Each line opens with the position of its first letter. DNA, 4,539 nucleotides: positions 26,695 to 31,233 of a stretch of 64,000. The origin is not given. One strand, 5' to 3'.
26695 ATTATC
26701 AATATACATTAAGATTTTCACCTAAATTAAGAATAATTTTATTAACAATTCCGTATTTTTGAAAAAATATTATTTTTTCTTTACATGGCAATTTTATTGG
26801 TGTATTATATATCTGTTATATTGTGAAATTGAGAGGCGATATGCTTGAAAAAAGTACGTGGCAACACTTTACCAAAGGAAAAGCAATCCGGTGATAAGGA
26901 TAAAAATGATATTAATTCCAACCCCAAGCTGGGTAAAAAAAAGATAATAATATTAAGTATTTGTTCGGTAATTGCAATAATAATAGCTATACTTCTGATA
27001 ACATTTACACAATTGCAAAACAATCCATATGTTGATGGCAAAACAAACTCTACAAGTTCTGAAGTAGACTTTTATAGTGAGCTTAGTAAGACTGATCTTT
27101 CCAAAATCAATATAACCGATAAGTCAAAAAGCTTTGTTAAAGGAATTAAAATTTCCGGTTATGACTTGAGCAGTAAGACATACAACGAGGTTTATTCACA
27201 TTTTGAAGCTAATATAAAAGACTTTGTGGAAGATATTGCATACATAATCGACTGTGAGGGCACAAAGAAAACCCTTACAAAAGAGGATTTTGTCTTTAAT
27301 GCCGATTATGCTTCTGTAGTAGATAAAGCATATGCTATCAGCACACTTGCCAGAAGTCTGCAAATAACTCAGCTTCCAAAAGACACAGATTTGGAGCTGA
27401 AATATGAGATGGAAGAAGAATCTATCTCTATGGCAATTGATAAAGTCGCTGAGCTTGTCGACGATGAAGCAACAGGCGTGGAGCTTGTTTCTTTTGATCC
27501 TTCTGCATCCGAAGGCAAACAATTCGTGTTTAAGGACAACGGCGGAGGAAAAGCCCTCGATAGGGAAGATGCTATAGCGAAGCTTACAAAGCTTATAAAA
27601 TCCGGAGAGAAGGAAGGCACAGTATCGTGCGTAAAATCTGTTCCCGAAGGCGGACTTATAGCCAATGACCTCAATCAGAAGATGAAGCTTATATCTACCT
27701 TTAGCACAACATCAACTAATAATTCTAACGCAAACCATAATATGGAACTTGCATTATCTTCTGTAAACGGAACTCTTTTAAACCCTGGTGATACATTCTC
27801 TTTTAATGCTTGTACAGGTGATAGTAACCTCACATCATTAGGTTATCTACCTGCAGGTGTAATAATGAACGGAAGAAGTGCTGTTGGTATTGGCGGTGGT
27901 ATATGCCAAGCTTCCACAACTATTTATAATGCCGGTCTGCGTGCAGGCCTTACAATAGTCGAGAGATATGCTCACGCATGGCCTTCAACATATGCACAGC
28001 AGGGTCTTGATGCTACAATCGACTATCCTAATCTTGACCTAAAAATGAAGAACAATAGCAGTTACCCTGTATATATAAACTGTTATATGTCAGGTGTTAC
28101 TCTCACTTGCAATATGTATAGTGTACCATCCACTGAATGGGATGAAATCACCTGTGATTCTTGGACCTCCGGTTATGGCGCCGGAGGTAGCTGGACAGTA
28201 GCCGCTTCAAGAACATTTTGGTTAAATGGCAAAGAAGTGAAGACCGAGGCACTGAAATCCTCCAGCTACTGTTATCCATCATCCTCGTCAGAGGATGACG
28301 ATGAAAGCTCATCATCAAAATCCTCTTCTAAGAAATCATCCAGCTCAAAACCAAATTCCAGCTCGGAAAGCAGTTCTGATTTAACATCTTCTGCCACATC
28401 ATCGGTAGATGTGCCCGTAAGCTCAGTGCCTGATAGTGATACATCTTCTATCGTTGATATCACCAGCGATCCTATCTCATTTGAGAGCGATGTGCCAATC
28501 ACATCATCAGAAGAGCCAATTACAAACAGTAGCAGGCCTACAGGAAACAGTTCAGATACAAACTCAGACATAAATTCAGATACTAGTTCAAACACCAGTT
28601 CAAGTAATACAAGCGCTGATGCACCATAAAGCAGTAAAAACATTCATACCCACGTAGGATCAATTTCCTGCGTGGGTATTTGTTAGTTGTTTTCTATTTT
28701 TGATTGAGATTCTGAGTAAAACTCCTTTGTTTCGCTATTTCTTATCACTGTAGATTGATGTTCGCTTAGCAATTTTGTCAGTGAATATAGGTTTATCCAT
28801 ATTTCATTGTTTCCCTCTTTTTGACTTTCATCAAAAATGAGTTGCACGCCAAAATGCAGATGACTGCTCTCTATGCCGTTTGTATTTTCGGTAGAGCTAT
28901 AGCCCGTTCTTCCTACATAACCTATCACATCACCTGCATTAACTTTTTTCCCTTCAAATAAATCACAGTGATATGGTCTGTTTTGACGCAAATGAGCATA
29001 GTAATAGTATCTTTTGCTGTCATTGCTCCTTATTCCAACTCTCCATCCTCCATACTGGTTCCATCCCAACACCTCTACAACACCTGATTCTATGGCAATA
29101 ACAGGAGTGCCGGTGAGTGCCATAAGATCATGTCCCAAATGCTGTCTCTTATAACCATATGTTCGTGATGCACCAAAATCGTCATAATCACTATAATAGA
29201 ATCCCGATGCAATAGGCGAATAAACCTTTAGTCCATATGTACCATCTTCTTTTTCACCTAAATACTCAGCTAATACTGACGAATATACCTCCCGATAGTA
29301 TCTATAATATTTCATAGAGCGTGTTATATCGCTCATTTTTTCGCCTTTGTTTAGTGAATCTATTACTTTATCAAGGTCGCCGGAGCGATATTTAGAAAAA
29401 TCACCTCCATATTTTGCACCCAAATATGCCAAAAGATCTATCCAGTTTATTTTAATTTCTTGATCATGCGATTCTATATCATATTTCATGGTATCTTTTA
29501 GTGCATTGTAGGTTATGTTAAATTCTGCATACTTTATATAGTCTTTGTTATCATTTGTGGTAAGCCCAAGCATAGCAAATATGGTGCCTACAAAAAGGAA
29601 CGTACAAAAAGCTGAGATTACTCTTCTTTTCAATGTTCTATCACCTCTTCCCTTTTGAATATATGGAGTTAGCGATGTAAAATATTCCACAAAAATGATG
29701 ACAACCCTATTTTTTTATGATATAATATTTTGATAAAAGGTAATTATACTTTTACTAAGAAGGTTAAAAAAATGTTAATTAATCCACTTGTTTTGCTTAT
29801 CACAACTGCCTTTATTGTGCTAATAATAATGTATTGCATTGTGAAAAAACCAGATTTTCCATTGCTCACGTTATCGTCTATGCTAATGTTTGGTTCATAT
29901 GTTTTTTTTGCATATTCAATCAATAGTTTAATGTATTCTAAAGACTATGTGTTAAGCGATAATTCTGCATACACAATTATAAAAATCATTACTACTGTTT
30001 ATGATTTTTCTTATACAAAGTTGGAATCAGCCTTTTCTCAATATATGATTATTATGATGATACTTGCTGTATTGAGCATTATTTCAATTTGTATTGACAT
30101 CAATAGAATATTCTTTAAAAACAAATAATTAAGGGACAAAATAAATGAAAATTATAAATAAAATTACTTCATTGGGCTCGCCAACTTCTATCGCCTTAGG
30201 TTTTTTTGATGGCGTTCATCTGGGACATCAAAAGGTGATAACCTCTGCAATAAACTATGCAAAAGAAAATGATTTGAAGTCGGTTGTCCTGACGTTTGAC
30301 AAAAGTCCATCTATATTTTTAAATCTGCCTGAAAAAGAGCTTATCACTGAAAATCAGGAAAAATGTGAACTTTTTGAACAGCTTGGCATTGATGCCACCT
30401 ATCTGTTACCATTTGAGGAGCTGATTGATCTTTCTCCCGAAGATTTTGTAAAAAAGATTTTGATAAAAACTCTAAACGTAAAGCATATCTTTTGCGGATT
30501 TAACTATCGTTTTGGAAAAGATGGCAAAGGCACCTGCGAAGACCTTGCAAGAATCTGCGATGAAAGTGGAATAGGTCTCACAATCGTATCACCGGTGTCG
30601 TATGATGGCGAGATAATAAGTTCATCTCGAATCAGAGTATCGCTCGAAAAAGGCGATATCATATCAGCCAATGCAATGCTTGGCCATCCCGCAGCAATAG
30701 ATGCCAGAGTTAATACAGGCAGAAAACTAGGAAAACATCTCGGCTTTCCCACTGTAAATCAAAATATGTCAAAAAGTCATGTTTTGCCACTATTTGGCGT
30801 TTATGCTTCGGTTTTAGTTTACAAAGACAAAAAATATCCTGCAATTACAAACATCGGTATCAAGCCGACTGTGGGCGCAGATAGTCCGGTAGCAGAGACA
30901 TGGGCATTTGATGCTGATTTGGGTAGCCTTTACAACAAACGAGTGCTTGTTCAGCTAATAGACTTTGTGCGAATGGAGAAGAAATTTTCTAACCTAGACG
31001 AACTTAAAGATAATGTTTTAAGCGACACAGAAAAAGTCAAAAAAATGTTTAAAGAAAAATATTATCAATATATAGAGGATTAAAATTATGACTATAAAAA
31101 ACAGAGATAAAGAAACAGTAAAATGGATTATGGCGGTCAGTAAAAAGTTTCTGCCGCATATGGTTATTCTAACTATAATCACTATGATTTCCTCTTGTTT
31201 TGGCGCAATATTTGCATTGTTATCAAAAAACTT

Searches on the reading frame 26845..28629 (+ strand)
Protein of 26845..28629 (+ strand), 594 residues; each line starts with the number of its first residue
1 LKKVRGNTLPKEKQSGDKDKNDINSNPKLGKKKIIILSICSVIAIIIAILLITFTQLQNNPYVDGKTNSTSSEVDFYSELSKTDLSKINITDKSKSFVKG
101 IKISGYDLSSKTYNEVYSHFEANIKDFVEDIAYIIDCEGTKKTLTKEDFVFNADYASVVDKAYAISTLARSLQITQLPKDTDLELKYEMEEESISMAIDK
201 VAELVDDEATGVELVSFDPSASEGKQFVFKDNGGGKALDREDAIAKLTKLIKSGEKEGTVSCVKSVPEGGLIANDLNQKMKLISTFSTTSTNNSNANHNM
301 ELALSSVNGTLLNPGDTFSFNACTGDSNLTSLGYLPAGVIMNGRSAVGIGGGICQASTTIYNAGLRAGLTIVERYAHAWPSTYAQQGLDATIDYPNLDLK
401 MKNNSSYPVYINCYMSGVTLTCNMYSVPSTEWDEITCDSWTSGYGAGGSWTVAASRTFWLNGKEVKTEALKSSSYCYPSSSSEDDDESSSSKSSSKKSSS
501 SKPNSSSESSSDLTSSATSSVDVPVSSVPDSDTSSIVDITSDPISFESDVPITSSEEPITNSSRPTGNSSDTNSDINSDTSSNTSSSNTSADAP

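Call 22: search_protein_families(library=pfam, proteins=[window:26845-28629:+], max_evalue=0.00001)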
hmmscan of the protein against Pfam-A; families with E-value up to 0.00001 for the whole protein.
window:26845-28629:+ (594 aa): 1 family
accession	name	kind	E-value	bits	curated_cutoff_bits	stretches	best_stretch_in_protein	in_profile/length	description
PF04294.18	VanW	-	1.6e-44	151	27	1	296-425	2-130/130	VanW like protein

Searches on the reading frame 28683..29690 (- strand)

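Call 22: search_protein_families(library=pfam, proteins=[window:28683-29690:-], max_evalue=0.00001)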
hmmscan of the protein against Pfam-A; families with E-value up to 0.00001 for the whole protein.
window:28683-29690:- (335 aa): 1 family
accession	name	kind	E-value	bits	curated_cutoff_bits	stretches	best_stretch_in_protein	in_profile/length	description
PF01551.29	Peptidase_M23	-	2e-17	63.6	28.7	1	183-283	2-88/96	Peptidase family M23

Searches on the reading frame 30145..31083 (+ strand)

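Call 22: search_protein_families(library=pfam, proteins=[window:30145-31083:+], max_evalue=0.00001)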
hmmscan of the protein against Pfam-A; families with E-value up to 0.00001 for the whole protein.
window:30145-31083:+ (312 aa): 2 families
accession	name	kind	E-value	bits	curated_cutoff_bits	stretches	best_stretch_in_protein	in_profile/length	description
PF06574.18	FAD_syn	-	2.1e-47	161.3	27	1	13-162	7-158/158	FAD synthetase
PF01687.23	Flavokinase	-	4.6e-31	108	19.6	1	179-302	1-124/124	Riboflavin kinase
